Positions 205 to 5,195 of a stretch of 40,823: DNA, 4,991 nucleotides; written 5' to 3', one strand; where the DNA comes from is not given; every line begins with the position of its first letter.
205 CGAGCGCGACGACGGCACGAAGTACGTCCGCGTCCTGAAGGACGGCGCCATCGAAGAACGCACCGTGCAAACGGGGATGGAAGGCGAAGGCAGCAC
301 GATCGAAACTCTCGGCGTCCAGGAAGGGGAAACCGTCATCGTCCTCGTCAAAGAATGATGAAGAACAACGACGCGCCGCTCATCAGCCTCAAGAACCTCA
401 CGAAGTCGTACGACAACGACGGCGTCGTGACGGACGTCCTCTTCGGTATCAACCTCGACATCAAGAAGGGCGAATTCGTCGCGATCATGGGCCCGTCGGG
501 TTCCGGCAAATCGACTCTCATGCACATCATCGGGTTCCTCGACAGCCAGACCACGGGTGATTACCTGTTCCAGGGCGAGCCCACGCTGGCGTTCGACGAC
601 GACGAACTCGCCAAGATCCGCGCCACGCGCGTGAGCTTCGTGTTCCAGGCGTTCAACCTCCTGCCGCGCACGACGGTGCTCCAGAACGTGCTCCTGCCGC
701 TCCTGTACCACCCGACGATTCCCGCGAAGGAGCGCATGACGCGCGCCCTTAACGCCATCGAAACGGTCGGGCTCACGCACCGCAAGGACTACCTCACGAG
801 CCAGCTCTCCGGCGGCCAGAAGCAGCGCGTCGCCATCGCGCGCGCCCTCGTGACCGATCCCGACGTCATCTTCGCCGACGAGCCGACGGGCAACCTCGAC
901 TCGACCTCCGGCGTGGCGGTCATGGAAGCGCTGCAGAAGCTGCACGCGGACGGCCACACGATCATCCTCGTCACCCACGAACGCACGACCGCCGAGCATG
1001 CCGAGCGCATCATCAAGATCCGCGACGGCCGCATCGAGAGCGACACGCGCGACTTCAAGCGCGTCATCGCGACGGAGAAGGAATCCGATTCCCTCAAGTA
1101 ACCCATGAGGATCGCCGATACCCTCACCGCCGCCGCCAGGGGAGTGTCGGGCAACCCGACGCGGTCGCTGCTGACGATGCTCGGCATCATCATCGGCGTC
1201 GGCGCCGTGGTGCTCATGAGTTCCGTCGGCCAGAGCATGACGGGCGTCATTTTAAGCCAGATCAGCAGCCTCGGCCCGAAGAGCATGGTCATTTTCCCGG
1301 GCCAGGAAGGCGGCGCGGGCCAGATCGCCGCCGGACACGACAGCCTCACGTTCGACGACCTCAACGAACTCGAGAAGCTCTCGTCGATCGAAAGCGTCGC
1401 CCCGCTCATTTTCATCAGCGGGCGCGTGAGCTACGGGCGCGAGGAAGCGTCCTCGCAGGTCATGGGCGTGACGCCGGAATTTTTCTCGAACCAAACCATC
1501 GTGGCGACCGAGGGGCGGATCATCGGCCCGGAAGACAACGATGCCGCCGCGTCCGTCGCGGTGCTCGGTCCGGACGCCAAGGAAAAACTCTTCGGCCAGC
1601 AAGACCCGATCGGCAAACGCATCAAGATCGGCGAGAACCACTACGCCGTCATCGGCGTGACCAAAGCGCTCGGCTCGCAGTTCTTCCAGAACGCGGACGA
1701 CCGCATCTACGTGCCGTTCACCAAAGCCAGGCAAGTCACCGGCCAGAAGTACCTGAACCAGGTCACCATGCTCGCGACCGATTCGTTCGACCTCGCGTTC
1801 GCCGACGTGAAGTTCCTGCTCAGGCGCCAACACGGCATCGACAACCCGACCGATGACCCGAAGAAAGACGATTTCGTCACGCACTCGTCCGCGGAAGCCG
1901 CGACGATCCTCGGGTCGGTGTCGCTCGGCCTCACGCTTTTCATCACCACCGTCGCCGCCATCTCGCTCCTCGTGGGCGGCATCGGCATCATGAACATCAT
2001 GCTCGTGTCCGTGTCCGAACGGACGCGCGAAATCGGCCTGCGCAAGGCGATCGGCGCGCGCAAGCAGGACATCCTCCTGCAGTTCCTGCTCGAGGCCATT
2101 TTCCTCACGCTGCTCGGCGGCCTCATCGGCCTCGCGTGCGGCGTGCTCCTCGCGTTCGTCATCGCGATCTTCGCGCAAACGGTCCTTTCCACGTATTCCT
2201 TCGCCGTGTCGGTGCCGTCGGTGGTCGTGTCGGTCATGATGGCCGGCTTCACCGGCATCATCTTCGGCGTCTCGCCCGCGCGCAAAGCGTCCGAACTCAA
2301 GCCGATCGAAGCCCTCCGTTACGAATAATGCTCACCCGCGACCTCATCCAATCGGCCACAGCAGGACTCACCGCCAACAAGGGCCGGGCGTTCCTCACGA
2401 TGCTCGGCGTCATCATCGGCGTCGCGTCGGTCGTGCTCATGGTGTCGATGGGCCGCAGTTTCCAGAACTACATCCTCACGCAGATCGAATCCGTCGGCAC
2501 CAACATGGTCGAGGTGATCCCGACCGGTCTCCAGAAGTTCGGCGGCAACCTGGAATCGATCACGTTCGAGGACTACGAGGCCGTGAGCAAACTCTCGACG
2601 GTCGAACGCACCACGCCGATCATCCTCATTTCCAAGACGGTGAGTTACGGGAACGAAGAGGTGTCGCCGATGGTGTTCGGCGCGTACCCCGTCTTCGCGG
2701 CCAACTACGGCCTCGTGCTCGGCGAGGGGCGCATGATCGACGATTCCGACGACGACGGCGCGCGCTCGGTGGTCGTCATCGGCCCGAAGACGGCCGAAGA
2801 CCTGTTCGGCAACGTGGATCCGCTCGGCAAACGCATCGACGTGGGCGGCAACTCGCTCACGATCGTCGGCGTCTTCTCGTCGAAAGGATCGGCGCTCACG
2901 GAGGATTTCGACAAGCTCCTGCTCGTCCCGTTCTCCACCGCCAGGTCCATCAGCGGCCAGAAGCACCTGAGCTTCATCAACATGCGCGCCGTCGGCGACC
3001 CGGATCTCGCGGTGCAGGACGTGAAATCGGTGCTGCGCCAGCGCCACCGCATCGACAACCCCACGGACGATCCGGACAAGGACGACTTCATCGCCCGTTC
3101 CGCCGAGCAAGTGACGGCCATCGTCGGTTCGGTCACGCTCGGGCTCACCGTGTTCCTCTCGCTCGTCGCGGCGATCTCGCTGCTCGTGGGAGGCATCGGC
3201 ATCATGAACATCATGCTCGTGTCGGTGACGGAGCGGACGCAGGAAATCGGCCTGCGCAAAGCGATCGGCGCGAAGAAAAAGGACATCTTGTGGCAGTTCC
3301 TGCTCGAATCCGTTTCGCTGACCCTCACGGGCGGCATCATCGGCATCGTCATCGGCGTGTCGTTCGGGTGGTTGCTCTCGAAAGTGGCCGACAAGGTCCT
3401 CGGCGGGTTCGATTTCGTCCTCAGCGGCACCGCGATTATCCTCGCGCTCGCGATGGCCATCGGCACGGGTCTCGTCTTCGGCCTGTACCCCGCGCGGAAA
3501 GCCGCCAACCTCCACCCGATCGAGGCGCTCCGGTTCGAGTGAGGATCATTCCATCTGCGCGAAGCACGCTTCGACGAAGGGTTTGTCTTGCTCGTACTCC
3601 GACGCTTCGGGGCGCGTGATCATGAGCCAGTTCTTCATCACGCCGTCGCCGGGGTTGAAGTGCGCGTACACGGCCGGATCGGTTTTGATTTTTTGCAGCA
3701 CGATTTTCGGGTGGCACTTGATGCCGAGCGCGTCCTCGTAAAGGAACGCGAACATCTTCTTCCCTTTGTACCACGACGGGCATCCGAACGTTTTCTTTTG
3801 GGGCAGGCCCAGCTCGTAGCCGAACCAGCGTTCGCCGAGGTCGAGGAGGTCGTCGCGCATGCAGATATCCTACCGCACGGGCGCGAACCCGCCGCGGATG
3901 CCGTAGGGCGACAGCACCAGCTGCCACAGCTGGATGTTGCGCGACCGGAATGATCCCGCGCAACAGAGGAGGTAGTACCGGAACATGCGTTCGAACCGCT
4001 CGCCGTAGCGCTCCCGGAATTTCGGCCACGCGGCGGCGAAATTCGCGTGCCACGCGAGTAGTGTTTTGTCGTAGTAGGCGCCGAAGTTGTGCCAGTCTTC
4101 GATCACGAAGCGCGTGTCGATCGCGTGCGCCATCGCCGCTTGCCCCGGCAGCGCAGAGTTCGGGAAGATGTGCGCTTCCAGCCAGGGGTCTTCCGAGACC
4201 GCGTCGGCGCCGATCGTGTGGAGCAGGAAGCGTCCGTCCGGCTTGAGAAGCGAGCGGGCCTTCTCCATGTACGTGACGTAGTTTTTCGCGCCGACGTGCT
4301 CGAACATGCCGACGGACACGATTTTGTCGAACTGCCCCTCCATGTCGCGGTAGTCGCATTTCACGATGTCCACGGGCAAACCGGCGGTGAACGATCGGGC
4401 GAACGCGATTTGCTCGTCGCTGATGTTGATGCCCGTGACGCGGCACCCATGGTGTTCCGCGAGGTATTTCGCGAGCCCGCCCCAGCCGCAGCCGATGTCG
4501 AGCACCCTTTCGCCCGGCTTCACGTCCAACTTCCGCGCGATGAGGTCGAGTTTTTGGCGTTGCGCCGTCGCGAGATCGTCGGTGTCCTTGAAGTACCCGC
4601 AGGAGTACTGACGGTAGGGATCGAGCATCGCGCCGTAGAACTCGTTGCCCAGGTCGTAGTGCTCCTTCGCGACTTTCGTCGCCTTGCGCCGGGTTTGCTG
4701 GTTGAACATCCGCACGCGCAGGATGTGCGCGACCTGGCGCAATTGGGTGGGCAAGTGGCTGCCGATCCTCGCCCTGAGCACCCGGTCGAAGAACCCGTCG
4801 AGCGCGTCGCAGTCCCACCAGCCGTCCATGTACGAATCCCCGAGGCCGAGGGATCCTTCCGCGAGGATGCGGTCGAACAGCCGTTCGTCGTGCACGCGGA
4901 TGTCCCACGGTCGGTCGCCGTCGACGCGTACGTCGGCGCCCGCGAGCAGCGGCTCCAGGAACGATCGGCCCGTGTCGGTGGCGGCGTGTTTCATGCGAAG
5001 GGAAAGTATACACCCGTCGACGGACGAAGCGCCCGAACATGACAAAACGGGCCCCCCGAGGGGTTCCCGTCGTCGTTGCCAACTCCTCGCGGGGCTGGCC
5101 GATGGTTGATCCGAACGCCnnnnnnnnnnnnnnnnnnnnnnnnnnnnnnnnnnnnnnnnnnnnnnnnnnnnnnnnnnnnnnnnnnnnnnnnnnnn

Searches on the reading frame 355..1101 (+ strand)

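Call 29: search_protein_families(library=pfam, proteins=[window:355-1101:+], max_evalue=0.001)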
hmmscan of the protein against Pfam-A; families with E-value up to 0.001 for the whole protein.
window:355-1101:+ (248 aa): 4 families
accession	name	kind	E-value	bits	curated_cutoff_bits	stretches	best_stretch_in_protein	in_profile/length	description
PF00005.33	ABC_tran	-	3.2e-33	115.7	25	1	31-178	3-136/137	ABC transporter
PF02463.25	SMC_N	-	4.7e-08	33.2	40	1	40-223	25-212/220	RecF/RecN/SMC N terminal domain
PF13304.12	AAA_21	-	4.5e-06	27.4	27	0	41-65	1-28/304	AAA domain, putative AbiEii toxin, Type IV TA system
PF13555.12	AAA_29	-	0.00041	20.5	27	1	35-56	18-39/61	P-loop containing region of AAA domain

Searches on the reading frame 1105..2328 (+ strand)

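Call 29: search_protein_families(library=pfam, proteins=[window:1105-2328:+], max_evalue=0.001)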
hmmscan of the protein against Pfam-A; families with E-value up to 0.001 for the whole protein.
window:1105-2328:+ (407 aa): 2 families
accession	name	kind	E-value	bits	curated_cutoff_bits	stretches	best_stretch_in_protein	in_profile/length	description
PF12704.14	MacB_PCD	-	5e-42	145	27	1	21-230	1-197/207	MacB-like periplasmic core domain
PF02687.27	FtsX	-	1.2e-19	71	25.5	1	282-398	2-118/120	FtsX-like permease C-terminal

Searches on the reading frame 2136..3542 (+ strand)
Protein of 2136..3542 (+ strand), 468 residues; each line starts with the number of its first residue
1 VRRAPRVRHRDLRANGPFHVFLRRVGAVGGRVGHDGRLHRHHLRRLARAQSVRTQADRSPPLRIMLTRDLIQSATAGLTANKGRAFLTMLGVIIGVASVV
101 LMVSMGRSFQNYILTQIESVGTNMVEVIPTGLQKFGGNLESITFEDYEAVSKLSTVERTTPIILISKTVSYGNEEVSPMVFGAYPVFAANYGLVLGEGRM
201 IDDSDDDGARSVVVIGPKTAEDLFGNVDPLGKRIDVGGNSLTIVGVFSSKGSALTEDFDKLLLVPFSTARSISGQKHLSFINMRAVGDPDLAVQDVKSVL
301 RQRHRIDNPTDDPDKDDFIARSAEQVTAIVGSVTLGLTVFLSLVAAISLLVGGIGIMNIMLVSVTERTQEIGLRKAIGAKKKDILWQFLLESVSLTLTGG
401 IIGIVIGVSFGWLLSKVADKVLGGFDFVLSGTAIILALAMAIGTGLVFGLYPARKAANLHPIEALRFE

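Call 29: search_protein_families(library=pfam, proteins=[window:2136-3542:+], max_evalue=0.001)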
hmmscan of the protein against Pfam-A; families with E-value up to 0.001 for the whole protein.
window:2136-3542:+ (468 aa): 2 families
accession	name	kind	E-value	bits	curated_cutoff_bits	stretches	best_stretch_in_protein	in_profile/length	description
PF12704.14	MacB_PCD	-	1e-39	137.4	27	1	86-286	2-192/207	MacB-like periplasmic core domain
PF02687.27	FtsX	-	3e-24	85.8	25.5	1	343-461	2-120/120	FtsX-like permease C-terminal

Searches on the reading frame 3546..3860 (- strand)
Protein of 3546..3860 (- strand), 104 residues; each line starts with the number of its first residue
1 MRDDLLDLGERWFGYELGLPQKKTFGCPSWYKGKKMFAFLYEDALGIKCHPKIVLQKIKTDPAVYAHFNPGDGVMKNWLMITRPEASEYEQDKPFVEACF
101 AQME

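Call 29: search_protein_families(library=pfam, proteins=[window:3546-3860:-], max_evalue=0.001)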
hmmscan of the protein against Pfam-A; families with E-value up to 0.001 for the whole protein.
window:3546-3860:- (104 aa): 1 family
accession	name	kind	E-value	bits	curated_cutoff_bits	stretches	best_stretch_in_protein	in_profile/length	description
PF04237.18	YjbR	-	0.0003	21.8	30.1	1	24-81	11-68/88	YjbR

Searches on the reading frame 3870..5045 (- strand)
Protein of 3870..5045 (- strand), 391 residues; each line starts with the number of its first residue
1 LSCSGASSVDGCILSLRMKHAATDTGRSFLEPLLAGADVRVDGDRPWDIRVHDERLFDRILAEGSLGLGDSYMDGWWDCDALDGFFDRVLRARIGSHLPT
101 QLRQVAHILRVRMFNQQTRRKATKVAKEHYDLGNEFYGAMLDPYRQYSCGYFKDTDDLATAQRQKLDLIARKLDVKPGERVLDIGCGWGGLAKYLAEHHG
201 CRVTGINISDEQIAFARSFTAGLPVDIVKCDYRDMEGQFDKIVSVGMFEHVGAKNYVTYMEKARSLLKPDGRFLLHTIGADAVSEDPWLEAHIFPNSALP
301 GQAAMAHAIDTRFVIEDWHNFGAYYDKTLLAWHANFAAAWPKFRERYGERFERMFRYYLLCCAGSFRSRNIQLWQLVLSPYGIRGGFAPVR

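Call 29: search_protein_families(library=pfam, proteins=[window:3870-5045:-], max_evalue=0.001)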
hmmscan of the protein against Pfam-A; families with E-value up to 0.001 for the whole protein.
window:3870-5045:- (391 aa): 9 families
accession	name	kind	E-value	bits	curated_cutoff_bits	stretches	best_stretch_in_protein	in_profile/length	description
PF02353.26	CMAS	-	4.5e-80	269.3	27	1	119-376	3-273/273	Mycolic acid cyclopropane synthetase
PF13649.12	Methyltransf_25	-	8.3e-19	68.5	27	1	181-271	1-97/97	Methyltransferase domain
PF08241.18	Methyltransf_11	-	9.8e-17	61.8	21.2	1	182-274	1-94/95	Methyltransferase domain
PF13489.12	Methyltransf_23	-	1.4e-15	57.9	27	1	162-290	6-131/164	Methyltransferase domain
PF08242.18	Methyltransf_12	-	1.8e-14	54.7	30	1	182-273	1-98/98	Methyltransferase domain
PF13847.12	Methyltransf_31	-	3.4e-13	49.9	27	1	176-279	2-113/145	Methyltransferase domain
PF07021.18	MetW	-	5.9e-07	29.8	21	1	175-224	11-58/193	Methionine biosynthesis protein MetW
PF05175.20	MTS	-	7.2e-07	29.4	23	1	168-275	22-138/170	Methyltransferase small domain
PF01728.25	FtsJ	-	1.5e-06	28.7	24.1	1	165-235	8-78/181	FtsJ-like methyltransferase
